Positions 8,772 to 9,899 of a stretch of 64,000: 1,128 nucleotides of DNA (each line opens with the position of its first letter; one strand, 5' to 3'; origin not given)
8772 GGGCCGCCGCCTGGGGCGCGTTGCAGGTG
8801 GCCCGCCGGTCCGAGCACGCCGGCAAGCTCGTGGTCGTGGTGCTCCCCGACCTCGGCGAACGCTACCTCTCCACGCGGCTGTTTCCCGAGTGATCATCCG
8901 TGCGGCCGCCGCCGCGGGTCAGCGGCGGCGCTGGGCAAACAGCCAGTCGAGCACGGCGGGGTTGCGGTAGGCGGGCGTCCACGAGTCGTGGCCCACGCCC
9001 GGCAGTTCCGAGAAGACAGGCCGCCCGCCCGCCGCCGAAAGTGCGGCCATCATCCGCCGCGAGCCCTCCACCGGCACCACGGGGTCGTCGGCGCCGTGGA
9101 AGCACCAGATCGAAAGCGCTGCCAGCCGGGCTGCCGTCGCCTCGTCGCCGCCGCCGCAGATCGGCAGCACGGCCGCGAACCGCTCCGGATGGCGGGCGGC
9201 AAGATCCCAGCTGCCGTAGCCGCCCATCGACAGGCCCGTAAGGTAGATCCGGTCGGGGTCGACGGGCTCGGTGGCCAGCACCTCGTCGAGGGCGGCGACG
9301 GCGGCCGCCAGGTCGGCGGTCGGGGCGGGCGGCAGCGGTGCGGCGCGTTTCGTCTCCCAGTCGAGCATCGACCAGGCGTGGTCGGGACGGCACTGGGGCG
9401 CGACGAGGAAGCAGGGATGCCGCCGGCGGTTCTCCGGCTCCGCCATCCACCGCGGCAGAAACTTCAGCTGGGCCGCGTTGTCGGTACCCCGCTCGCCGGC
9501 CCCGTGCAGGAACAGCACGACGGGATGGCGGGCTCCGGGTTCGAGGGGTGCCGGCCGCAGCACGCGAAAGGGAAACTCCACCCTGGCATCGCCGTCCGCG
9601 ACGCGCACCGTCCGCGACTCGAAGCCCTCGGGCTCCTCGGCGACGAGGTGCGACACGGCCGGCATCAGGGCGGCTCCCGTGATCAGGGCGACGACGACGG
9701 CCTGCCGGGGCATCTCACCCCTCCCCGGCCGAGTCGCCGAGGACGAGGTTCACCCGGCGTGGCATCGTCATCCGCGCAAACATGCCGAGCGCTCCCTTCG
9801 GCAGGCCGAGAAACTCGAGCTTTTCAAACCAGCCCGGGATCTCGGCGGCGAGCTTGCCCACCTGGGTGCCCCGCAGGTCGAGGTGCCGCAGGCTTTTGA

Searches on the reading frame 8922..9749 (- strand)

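Call 23: search_protein_families(library=pfam, proteins=[window:8922-9749:-], max_evalue=0.0001)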
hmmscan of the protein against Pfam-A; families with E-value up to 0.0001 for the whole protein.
window:8922-9749:- (276 aa): 7 families
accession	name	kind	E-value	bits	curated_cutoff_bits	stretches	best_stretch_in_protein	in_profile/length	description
PF00326.27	Peptidase_S9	-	2.5e-09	37.4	22.6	1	150-199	48-97/213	Prolyl oligopeptidase family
PF02230.22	Abhydrolase_2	-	3.3e-08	34.1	23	1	74-258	13-203/217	Phospholipase/Carboxylesterase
PF12146.15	Hydrolase_4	-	9.2e-07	28.8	27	0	208-241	188-221/239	Serine aminopeptidase, S33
PF01738.24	DLH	-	2.5e-06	27.7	21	1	152-254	83-186/217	Dienelactone hydrolase family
PF10503.15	Esterase_PHB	-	6.5e-06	26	23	1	74-224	15-155/219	Esterase PHB depolymerase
PF00561.26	Abhydrolase_1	-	1.5e-05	25.3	25.8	0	143-198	51-101/245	alpha/beta hydrolase fold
PF00756.26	Esterase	-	2e-05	24.9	22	0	153-195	102-144/251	Putative esterase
